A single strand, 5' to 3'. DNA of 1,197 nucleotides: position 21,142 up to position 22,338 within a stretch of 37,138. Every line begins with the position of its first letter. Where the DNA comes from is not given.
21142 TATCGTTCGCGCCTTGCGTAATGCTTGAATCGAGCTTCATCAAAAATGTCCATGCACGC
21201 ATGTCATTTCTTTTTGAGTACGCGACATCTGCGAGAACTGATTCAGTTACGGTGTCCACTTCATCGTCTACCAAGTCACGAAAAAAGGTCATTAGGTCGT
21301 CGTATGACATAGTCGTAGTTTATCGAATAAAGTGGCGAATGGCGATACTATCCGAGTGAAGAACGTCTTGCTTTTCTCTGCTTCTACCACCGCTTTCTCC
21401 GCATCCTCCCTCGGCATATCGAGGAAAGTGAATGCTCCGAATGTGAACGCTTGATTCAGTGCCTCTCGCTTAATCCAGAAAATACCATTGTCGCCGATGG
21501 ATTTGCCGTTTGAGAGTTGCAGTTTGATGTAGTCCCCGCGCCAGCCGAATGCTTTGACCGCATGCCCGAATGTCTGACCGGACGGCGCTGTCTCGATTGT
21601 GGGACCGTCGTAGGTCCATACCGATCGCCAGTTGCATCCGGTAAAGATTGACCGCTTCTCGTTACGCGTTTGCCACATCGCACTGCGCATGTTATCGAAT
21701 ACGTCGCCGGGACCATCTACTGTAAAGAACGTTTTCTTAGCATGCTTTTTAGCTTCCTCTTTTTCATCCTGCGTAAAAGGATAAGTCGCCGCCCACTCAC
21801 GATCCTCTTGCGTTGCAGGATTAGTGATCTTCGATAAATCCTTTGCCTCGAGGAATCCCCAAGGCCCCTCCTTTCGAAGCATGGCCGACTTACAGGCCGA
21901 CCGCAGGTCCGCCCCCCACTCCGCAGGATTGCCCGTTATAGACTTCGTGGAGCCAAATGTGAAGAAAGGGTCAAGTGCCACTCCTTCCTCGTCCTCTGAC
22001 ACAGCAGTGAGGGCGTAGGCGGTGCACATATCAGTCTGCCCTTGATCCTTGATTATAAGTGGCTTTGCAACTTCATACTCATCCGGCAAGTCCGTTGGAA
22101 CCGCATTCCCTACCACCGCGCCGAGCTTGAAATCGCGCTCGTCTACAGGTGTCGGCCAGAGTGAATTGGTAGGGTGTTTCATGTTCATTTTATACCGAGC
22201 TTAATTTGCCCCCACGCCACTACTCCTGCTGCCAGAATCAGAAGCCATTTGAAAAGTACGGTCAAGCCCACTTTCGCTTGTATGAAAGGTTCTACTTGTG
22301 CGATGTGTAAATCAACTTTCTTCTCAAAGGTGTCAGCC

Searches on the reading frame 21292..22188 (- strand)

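Call 89: search_protein_families(library=phrogs, proteins=[window:21292-22188:-], max_evalue=0.00001)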
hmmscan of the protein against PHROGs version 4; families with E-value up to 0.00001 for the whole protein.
window:21292-22188:- (298 aa): 1 family
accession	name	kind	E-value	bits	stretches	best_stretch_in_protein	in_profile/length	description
phrog_16701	-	other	1.9e-06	28.5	0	10-70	8-64/234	peptidase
